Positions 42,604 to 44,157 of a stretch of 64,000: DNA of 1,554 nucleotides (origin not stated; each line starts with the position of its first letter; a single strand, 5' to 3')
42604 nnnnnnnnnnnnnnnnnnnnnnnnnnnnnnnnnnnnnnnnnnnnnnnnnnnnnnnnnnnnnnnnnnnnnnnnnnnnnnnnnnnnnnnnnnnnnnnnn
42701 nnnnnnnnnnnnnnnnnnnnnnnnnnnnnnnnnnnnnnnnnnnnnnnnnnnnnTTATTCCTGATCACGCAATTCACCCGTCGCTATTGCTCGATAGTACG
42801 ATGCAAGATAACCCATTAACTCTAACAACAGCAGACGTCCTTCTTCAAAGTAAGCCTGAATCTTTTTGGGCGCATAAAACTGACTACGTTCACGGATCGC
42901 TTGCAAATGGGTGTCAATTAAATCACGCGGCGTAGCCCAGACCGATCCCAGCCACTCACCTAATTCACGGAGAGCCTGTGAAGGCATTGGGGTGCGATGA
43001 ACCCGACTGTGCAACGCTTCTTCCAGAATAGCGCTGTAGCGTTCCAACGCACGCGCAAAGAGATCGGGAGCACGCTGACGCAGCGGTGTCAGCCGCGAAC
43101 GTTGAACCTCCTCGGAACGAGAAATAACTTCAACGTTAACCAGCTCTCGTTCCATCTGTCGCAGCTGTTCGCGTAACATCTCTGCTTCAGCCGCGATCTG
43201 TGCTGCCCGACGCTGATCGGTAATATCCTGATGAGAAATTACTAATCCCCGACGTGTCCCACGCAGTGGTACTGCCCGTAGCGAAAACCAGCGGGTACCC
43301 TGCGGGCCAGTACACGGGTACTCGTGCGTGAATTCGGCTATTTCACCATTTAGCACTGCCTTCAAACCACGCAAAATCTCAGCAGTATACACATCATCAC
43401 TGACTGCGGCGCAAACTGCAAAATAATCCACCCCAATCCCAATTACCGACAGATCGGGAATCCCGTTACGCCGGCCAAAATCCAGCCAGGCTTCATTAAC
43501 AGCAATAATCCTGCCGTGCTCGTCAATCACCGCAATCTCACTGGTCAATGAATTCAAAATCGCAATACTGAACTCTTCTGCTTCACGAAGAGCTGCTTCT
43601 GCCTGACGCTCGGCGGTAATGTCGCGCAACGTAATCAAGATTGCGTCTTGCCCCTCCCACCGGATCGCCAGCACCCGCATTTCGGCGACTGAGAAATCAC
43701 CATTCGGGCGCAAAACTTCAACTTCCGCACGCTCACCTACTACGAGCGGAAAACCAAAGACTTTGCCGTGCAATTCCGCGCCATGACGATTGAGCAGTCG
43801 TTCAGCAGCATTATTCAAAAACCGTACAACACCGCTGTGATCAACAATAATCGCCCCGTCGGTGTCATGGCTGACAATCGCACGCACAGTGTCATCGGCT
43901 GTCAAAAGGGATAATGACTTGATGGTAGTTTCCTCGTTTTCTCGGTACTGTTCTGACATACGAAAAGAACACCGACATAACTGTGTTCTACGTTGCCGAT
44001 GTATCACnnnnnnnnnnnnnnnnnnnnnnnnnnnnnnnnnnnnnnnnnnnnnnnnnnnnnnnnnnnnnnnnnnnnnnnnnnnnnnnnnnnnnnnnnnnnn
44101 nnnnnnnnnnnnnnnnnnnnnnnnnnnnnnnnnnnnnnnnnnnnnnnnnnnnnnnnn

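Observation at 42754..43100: KaiA-like C-terminal domain fused to PAS sensors rather than a (pseudo)receiver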

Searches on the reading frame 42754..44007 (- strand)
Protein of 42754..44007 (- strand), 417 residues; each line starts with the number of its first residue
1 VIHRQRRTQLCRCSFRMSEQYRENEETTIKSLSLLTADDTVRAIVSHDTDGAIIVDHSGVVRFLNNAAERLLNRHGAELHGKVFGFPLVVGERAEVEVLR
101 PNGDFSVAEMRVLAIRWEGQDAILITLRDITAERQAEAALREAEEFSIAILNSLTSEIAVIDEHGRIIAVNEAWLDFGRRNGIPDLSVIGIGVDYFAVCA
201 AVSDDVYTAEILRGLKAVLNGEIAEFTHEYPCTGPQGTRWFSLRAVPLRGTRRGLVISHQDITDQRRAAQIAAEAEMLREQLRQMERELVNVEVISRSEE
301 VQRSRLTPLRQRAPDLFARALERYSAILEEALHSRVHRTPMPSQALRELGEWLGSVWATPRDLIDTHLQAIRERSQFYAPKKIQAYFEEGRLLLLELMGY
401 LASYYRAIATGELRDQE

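Call 3: search_protein_families(library=pfam, proteins=[window:42754-44007:-], max_evalue=1)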
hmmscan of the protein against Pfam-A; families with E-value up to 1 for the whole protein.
window:42754-44007:- (417 aa): 10 families
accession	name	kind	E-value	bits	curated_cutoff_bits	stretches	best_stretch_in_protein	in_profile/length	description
PF08448.16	PAS_4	-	1.6e-17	64.1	23.1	2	152-267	2-110/110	PAS fold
PF13426.13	PAS_9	-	3.7e-12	46.9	27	2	158-264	4-103/103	PAS domain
PF00989.32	PAS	-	1.4e-09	38.3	22.6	1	41-82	3-44/113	PAS fold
PF12860.13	PAS_7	-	7.3e-06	26.5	27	1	151-270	1-115/115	PAS fold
PF13188.13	PAS_8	-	4.2e-05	23.7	21.8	2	51-80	13-44/65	PAS domain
PF24820.1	Diguanyl_cycl_sensor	-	0.0079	16.6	28.1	1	49-83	6-40/109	Diguanylate cyclase-like sensor domain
PF08673.15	RsbU_N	-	0.013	16.1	25.5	0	323-398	2-69/75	Phosphoserine phosphatase RsbU, N-terminal domain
PF13596.12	PAS_10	-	0.12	13.5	22.1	0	227-263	67-106/106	PAS domain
PF25821.1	DUF7950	-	0.14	12.8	31.3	1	27-92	13-77/128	Domain of unknown function (DUF7950)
PF07544.18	Med9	-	0.21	12.1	26.9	1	263-312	15-65/80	RNA polymerase II transcription mediator complex subunit 9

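Call 4: search_protein_families(library=ncbifam, proteins=[window:42754-44007:-], max_evalue=1)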
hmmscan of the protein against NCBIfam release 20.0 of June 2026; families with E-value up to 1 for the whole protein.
window:42754-44007:- (417 aa): 15 families
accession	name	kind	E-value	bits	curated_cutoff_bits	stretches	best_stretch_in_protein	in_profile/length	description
TIGR00229.1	sensory_box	domain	1.2e-16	61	22.9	4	92-140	77-126/126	PAS domain S-box protein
NF052573.1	HisKinEspAMyxo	equivalog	1.2e-07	30.2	1400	1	123-267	236-370/755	serine histidine kinase EspA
NF041777.1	sens_FixL_Rhizob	equivalog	8.2e-06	24.7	850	2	33-78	117-162/485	sensor protein FixL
NF046044.1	PnpS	equivalog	3.9e-05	22.8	400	1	36-82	52-98/390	two-component system histidine kinase PnpS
NF008468.0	PRK11360.1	equivalog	4.1e-05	22.1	646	2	138-175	261-298/616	two-component system sensor histidine kinase AtoS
NF041593.1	histid_kinase_PdhS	equivalog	0.0017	16.3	2000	1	30-99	658-728/1041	cell-division control histidine kinase PdhS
NF045911.1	TCSHisKinNblS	equivalog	0.0061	14.9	1000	1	16-84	245-311/621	two-component system sensor histidine kinase NblS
NF033092.0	HK_WalK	equivalog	0.0085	14.7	725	1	42-82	261-301/594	cell wall metabolism sensor histidine kinase WalK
NF046026.1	HisKinCckACaul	equivalog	0.029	12.5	1000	1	132-177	50-95/678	cell cycle histidine kinase CckA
NF047874.1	MASE3_PAS_HK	subfamily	0.032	13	560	1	94-141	339-386/655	MASE3 domain-containing sensor histidine kinase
TIGR02966.1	phoR_proteo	equivalog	0.037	13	334.2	1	39-138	6-112/333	phosphate regulon sensor histidine kinase PhoR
NF008467.0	PRK11359.1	equivalog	0.048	11.6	857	0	89-175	84-166/800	oxygen-sensing cyclic-di-GMP phosphodiesterase DosP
NF041552.1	TF_PrdR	equivalog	0.049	11.9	795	0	130-173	119-162/577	sigma-54 dependent transcriptional regulator PrdR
TIGR02040.1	PpsR-CrtJ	equivalog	0.06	12.4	275.4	1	94-177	205-284/442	transcriptional regulator PpsR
TIGR02373.1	photo_yellow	equivalog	0.17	12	143.05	0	49-84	26-61/124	photoactive yellow protein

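Call 6: find_homologous_proteins(query=window:42754-44007:-, max_evalue=0.001)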
Query window:42754-44007:- (417 aa): 44 proteins with E <= 0.001 among 8000 candidates.
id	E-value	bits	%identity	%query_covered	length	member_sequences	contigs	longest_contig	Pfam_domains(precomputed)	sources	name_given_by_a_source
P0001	5.3e-245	831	95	96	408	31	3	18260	PF13426.14,PF08448.17,PF00989.32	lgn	-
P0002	3.6e-191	653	77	92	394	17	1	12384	PF13426.14,PF13188.14,PF08448.17,PF00989.32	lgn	-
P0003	2.0e-189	648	76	92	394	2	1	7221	PF13426.14,PF08448.17,PF00989.32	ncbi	-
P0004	2.3e-186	638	76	92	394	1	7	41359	PF13426.14,PF12860.14,PF08448.17,PF00989.32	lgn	-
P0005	7.9e-186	636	75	92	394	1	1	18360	PF13426.14,PF13188.14,PF12860.14,PF08448.17,PF00989.32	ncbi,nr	ncbi:MAG: PAS domain-containing protein [Chloroflexus sp.]|nr:PAS domain-containing protein [Chlorof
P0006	2.4e-185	634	75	92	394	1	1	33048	PF13426.14,PF12860.14,PF08448.17,PF00989.32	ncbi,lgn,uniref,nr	ncbi:PAS domain-containing protein [Chloroflexus sp.]|uniref:PAS domain-containing protein n=1 Tax=C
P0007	6.9e-185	633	75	92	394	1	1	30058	PF13426.14,PF12860.14,PF08448.17,PF00989.32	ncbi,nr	ncbi:MAG: PAS domain-containing protein [Chloroflexus sp.]|nr:PAS domain-containing protein [Chlorof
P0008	9.1e-185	632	75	92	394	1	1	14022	PF13426.14,PF12860.14,PF08448.17,PF00989.32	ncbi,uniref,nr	ncbi:PAS domain-containing protein [Chloroflexus sp.]|uniref:PAS domain-containing protein n=1 Tax=C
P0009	7.5e-182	623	73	91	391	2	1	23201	PF13426.14,PF13188.14,PF12860.14,PF24820.2,PF08448.17,PF00989.32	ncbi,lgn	-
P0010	2.8e-177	608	72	91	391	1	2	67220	PF13426.14,PF13188.14,PF12860.14,PF08448.17,PF00989.32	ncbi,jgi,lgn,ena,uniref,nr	ncbi:PAS domain-containing protein [Chloroflexus sp.]|uniref:PAS domain-containing protein n=1 Tax=C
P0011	6.9e-177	606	73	93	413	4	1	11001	PF13426.14,PF13188.14,PF24820.2,PF08448.17,PF00989.32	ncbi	-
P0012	5.9e-174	597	70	91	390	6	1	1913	PF13426.14,PF13188.14,PF12860.14,PF08448.17,PF00989.32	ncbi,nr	ncbi:MAG: PAS domain-containing protein [Chloroflexi bacterium]|nr:MAG: PAS domain-containing protei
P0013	2.7e-172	591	70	91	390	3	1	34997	PF13426.14,PF13188.14,PF12860.14,PF08448.17,PF00989.32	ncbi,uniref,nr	ncbi:MAG: histidine kinase [Chloroflexus sp.]|uniref:PAS domain-containing protein n=1 Tax=Chlorofle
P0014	9.2e-172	589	71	93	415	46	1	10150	PF13426.14,PF13188.14,PF12860.14,PF08448.17,PF00989.32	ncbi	-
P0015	4.8e-111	390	53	89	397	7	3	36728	PF13426.14,PF13188.14,PF08448.17,PF00989.32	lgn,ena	-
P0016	1.2e-110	388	53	90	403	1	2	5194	PF13426.14,PF13188.14,PF24820.2,PF08448.17,PF00989.32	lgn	-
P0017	2.7e-109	384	52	89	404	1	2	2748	PF13426.14,PF13188.14,PF12860.14,PF08448.17,PF00989.32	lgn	-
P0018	4.5e-109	383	52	90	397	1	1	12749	PF13426.14,PF13188.14,PF12860.14,PF08448.17,PF00989.32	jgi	jgi:PAS domain-containing protein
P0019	2.1e-108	381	50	91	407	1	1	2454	PF13426.14,PF13188.14,PF08448.17,PF00989.32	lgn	-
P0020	2.7e-108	381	51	90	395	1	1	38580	PF13426.14,PF13188.14,PF08448.17,PF00989.32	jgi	jgi:PAS domain-containing protein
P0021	6.2e-107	376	52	90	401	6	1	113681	PF13426.14,PF13188.14,PF08448.17,PF00989.32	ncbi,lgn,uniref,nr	ncbi:PAS domain S-box protein [Candidatus Chloroploca sp. Khr17]|uniref:PAS domain S-box protein n=1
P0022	1.5e-105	372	50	90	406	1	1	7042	PF13426.14,PF13188.14,PF12860.14,PF08448.17,PF00989.32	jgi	jgi:PAS domain-containing protein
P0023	5.1e-105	370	51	90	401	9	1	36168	PF13426.14,PF13188.14,PF08448.17,PF00989.32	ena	-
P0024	2.3e-104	368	51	87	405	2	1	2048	PF13426.14,PF13188.14,PF08448.17,PF00989.32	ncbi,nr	ncbi:MAG TPA: PAS domain-containing protein [Chloroflexaceae bacterium]|nr:PAS domain-containing pro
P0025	4.2e-103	363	48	93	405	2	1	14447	PF13188.14,PF08448.17,PF00989.32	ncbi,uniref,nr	ncbi:PAS domain-containing protein [Candidatus Viridilinea mediisalina]|uniref:PAS domain-containing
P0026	6.4e-101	356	49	90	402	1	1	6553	PF13426.14,PF13188.14,PF08448.17,PF00989.32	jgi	jgi:PAS domain-containing protein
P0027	3.2e-100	354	48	91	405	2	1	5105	PF13426.14,PF13188.14,PF12860.14,PF08448.17,PF00989.32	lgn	-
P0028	3.2e-99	351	51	89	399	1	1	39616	PF13426.14,PF13188.14,PF08448.17,PF00989.32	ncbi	ncbi:MAG: PAS domain-containing protein [Oscillochloridaceae bacterium umkhey_bin13]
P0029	3.8e-78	281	43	88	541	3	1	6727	PF13426.14,PF13188.14,PF12860.14,PF24820.2,PF08448.17,PF00989.32,PF00072.31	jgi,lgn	jgi:PAS domain-containing protein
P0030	9.5e-28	115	44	29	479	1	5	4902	PF08447.19,PF13426.14,PF13188.14,PF08448.17,PF00989.32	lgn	-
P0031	7.1e-20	89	44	29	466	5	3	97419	PF13426.14,PF13188.14,PF08448.17,PF00989.32,PF00990.27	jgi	jgi:diguanylate cyclase (GGDEF)-like protein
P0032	6.1e-19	86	45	26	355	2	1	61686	PF13188.14,PF02518.32,PF00512.32,PF00989.32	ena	-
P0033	2.5e-18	84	41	34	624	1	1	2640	PF05231.20,PF12860.14,PF01590.33,PF08448.17,PF02518.32,PF00512.32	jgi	jgi:signal transduction histidine kinase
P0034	2.1e-16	78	29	68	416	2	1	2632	PF08447.19,PF13426.14,PF13188.14,PF12860.14,PF08448.17,PF00989.32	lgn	-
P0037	1.0e-13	69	37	33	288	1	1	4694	PF00072.31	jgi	jgi:CheY-like chemotaxis protein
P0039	1.6e-10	59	36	31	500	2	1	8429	PF08447.19,PF13426.14,PF13188.14,PF07730.20,PF08448.17,PF00989.32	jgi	jgi:PAS domain S-box-containing protein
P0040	1.5e-9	55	35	32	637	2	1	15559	PF08447.19,PF13426.14,PF13188.14,PF13581.13,PF07730.20,PF08448.17,PF02518.32,PF00989.32,PF14598.13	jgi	jgi:PAS domain S-box-containing protein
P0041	5.3e-9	54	32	48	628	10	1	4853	PF08447.19,PF13426.14,PF13188.14,PF13581.13,PF07730.20,PF08448.17,PF02518.32,PF00989.32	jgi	jgi:PAS domain S-box-containing protein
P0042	1.1e-8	53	33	48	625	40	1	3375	PF08447.19,PF13426.14,PF13188.14,PF13581.13,PF07730.20,PF08448.17,PF02518.32,PF00989.32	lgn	-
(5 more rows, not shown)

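Call 28: find_encoding_contigs(protein=P0021, flank=8000, max_places=2)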
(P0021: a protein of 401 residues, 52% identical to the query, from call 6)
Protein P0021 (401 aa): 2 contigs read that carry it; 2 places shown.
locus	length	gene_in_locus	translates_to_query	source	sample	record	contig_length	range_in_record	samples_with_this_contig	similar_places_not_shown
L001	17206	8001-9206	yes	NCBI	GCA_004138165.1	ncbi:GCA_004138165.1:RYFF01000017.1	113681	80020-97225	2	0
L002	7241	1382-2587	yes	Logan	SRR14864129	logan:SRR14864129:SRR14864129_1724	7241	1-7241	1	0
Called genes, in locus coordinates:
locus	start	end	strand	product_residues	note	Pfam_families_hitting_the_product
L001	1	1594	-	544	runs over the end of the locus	PF01590:GAF, PF13185:GAF_2, PF13492:GAF_3, PF07730:HisKA_3, PF13581:HATPase_c_2 (weak), PF02518:HATPase_c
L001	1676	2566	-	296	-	PF02629:CoA_binding, PF13380:CoA_binding_2 (faint), PF13607:Succ_CoA_lig, PF00549:Ligase_CoA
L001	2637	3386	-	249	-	PF01791:DeoC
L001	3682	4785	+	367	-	PF00005:ABC_tran, PF08402:TOBE_2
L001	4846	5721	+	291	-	PF00528:BPD_transp_1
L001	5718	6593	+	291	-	PF00528:BPD_transp_1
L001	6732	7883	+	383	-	PF01547:SBP_bac_1, PF13416:SBP_bac_8, PF13343:SBP_bac_6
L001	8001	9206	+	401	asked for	PF00989:PAS, PF13188:PAS_8 (weak), PF08448:PAS_4 (weak), PF13426:PAS_9 (faint), PF08448:PAS_4 (weak)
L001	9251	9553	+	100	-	PF07689:KaiB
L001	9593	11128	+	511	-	PF00154:RecA_N (faint), PF03796:DnaB_C (faint), PF05625:PAXNEB (faint), PF06745:ATPase, PF13481:AAA_25 (faint), PF23442:DUF7125 (faint), PF13191:AAA_16 (faint), PF06745:ATPase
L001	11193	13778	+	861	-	PF00989:PAS (faint), PF08448:PAS_4 (weak), PF13188:PAS_8 (faint), PF00990:GGDEF, PF00563:EAL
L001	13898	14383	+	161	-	PF01750:HycI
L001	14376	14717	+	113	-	PF01155:HypA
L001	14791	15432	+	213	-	PF02492:cobW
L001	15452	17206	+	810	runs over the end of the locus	PF00708:Acylphosphatase, PF07503:zf-HYPF, PF01300:Sua5_yciO_yrdC, PF17788:HypF_C, PF22521:HypF_C_2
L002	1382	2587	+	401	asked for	PF00989:PAS, PF13188:PAS_8 (weak), PF08448:PAS_4 (weak), PF13426:PAS_9 (faint), PF08448:PAS_4 (weak)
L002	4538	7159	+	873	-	PF00989:PAS (faint), PF08448:PAS_4 (weak), PF13188:PAS_8 (faint), PF00990:GGDEF, PF00563:EAL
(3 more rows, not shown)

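Call 29: find_encoding_contigs(protein=P0029, flank=6000, max_places=2)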
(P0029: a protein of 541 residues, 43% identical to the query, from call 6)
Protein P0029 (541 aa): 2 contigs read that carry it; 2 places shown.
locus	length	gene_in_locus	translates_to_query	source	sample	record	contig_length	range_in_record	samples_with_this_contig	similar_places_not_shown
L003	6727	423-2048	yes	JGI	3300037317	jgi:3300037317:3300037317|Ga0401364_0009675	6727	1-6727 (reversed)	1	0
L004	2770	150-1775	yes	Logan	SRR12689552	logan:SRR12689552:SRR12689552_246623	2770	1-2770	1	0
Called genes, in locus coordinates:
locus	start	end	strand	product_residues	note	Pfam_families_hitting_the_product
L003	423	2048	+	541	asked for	PF00072:Response_reg, PF00989:PAS (weak), PF08448:PAS_4 (faint), PF12860:PAS_7 (faint), PF13188:PAS_8 (faint), PF24820:Diguanyl_cycl_sensor (faint), PF13426:PAS_9 (faint)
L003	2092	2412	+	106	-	PF07689:KaiB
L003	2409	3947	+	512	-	PF00154:RecA_N (faint), PF05625:PAXNEB (faint), PF23442:DUF7125 (faint), PF06745:ATPase, PF13481:AAA_25 (weak), PF03796:DnaB_C (weak), PF06745:ATPase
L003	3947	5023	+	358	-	PF01207:Dus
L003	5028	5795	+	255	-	PF01553:Acyltransferase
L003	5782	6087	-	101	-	PF00708:Acylphosphatase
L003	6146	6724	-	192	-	PF13489:Methyltransf_23 (weak), PF13649:Methyltransf_25, PF08241:Methyltransf_11, PF08242:Methyltransf_12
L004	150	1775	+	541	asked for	PF00072:Response_reg, PF00989:PAS (weak), PF08448:PAS_4 (faint), PF12860:PAS_7 (faint), PF13188:PAS_8 (faint), PF24820:Diguanyl_cycl_sensor (faint), PF13426:PAS_9 (faint)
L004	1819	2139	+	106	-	PF07689:KaiB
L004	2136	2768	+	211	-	?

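Call 30: find_encoding_contigs(protein=P0037, flank=6000, max_places=2)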
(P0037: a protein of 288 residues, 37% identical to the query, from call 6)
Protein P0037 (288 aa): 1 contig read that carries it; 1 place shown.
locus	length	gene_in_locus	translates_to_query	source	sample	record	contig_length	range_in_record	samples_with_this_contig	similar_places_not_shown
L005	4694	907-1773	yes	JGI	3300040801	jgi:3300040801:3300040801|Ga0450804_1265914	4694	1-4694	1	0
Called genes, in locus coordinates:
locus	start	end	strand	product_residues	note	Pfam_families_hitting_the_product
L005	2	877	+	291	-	PF00672:HAMP (weak), PF00512:HisKA, PF02518:HATPase_c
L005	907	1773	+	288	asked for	PF00072:Response_reg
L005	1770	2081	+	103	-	PF07689:KaiB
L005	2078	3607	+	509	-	PF00154:RecA_N (weak), PF03796:DnaB_C (faint), PF04851:ResIII (faint), PF06745:ATPase, PF13481:AAA_25 (weak), PF23442:DUF7125 (faint), PF13191:AAA_16 (faint), PF06745:ATPase, +1 more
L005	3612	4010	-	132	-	PF01502:PRA-CH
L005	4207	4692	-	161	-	?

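Call 31: find_encoding_contigs(protein=P0034, flank=6000, max_places=2)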
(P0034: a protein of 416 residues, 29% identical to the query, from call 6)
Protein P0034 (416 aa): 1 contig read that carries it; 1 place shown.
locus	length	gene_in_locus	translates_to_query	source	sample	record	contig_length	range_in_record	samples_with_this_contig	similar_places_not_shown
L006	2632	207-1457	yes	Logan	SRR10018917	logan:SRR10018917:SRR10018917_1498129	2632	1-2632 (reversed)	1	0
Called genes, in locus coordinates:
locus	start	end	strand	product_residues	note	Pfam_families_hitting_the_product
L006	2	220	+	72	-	?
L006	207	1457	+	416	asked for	PF00989:PAS, PF13188:PAS_8, PF08448:PAS_4, PF12860:PAS_7 (faint), PF13426:PAS_9, PF08447:PAS_3 (weak), PF08448:PAS_4 (weak)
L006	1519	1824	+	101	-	PF07689:KaiB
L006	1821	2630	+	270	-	?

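Call 68: find_encoding_contigs(protein=P0010, flank=8000, max_places=2)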
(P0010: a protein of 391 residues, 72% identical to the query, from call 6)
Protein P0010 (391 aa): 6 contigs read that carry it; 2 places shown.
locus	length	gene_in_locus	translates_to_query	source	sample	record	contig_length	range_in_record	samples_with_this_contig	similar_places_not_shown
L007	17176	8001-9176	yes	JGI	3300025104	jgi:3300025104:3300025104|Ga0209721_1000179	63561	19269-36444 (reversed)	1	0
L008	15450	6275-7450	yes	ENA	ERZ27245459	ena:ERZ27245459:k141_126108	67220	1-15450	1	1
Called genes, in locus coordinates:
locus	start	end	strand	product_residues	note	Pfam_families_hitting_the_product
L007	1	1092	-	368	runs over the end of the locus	PF07167:PhaC_N, PF00561:Abhydrolase_1, PF12146:Hydrolase_4 (weak)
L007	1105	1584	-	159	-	-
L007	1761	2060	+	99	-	PF12802:MarR_2, PF12840:HTH_20, PF13412:HTH_24 (weak), PF01022:HTH_5, PF21476:PF0610-like_N (weak)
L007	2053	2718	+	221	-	PF07853:DUF1648, PF13630:SdpI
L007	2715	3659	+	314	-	PF02517:Rce1-like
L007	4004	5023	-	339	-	PF00924:MS_channel_2nd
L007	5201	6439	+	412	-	PF04286:DUF445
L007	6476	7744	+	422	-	PF01053:Cys_Met_Meta_PP, PF00155:Aminotran_1_2 (faint)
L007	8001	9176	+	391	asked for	PF00989:PAS (faint), PF13188:PAS_8 (faint), PF12860:PAS_7 (faint), PF13426:PAS_9 (faint), PF08448:PAS_4 (weak)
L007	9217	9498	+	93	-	PF07689:KaiB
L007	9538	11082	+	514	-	PF00154:RecA_N (faint), PF03796:DnaB_C (faint), PF05625:PAXNEB (faint), PF06745:ATPase, PF13191:AAA_16 (faint), PF13481:AAA_25 (faint), PF23442:DUF7125 (faint), PF06745:ATPase, +1 more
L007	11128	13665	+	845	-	PF00989:PAS (weak), PF13188:PAS_8 (faint), PF08448:PAS_4 (faint), PF12860:PAS_7 (faint), PF13426:PAS_9 (weak), PF00990:GGDEF, PF00563:EAL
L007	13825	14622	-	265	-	PF23441:SDR (weak), PF00106:adh_short, PF01370:Epimerase (weak), PF08659:KR, PF13561:adh_short_C2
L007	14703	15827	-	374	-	PF02374:ArsA_ATPase, PF17886:ArsA_HSP20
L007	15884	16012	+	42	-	-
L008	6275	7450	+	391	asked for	PF00989:PAS (faint), PF13188:PAS_8 (faint), PF12860:PAS_7 (faint), PF13426:PAS_9 (faint), PF08448:PAS_4 (weak)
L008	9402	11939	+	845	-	PF00989:PAS (weak), PF13188:PAS_8 (faint), PF08448:PAS_4 (faint), PF12860:PAS_7 (faint), PF13426:PAS_9 (weak), PF00990:GGDEF, PF00563:EAL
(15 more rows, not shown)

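Call 74: predict_structure(alignment_id=A8)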
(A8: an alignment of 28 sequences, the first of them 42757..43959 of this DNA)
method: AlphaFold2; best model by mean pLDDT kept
length: 401 residues; sequences in the alignment: 28
mean_pLDDT: 83.1   pTM: 0.50
mean pLDDT of the five models: 83.1, 81.0, 80.5, 80.4, 80.2
residues with pLDDT >= 90: 169; 70-90: 175; 50-70: 28; < 50: 29
segments of 3 or more residues with pLDDT < 50: 1-21, 280-284, 399-401
pLDDT, mean of each block of 10 residues (from residue 1): 38 32 59 84 89 89 85 81 88 88 86 90 87 86 94 93 85 92 75 91 95 87 92 90 93 91 89 64 54 90 96 87 80 94 92 91 87 91 91 67 35
secondary structure, 60 per line:
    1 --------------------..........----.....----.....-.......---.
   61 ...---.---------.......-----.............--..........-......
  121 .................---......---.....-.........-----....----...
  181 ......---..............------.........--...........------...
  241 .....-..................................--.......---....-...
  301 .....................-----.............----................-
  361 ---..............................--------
elements in order: H21-30 E35-39 E44-48 H50-56 H60-63 E77-83 E89-101 E104-113 H115-137 E141-146 E150-154 H156-164 H170-173 H179-186 H190-203 E210-218 E221-231 E238-245 H247-280 H283-289 H293-296 H298-321 H327-339 H344-359 H364-393
